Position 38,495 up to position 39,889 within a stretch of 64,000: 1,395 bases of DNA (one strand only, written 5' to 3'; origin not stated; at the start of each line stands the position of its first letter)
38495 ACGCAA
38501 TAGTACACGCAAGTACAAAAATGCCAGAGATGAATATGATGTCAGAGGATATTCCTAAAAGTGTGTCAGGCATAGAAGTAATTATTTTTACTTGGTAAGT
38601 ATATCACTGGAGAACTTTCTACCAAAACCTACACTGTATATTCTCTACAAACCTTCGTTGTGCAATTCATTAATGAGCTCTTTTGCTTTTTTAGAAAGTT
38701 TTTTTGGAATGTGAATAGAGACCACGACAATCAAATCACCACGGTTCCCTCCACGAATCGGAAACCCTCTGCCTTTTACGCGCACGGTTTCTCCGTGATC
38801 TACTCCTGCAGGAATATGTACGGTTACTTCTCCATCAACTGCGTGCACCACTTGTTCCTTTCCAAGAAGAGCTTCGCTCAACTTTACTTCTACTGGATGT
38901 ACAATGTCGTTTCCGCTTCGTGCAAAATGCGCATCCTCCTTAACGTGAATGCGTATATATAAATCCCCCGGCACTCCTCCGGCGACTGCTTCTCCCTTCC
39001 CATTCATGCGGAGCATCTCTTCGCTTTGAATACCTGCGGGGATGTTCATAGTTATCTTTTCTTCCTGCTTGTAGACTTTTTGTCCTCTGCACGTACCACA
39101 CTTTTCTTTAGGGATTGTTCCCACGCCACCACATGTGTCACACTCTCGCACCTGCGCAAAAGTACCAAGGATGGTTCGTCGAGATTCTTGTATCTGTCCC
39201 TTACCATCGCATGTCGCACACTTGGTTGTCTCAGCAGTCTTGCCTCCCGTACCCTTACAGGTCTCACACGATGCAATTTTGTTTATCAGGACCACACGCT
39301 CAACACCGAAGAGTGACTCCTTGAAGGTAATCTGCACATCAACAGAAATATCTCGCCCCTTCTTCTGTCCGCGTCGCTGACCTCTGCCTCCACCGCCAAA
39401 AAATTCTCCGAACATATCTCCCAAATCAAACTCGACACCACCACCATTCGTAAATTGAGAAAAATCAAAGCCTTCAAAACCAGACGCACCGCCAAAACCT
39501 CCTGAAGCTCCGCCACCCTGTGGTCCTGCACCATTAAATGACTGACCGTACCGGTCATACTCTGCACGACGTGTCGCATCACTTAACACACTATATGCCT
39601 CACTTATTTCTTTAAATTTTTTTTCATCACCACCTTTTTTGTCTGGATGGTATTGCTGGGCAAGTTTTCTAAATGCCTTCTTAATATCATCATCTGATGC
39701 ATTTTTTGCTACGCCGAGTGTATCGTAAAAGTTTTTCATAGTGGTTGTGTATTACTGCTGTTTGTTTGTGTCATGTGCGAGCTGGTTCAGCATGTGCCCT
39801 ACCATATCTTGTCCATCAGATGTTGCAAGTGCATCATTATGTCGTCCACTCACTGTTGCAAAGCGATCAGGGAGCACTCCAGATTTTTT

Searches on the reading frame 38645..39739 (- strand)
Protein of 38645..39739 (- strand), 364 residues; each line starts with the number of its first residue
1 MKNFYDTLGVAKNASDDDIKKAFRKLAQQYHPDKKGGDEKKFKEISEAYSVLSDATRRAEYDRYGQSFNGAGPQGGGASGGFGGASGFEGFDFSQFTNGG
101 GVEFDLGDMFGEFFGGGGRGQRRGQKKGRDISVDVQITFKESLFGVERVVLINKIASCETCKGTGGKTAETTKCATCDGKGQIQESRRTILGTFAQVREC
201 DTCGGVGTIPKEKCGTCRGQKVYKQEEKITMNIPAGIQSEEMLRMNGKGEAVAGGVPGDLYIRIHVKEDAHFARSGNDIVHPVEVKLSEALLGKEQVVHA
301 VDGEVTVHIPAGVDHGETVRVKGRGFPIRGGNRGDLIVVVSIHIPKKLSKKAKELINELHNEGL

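Call 12: search_protein_families(library=pfam, proteins=[window:38645-39739:-], max_evalue=0.01)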
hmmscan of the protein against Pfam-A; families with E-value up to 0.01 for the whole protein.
window:38645-39739:- (364 aa): 3 families
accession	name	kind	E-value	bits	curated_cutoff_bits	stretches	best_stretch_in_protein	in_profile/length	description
PF01556.23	DnaJ_C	-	3e-39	134.9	26.6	1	131-345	1-152/152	DnaJ C terminal domain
PF00226.36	DnaJ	-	1.3e-24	86.5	27.8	1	3-62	1-63/63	DnaJ domain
PF00684.25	DnaJ_CXXCXGXG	-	5.3e-13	49.5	32.7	1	158-221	1-65/65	DnaJ central domain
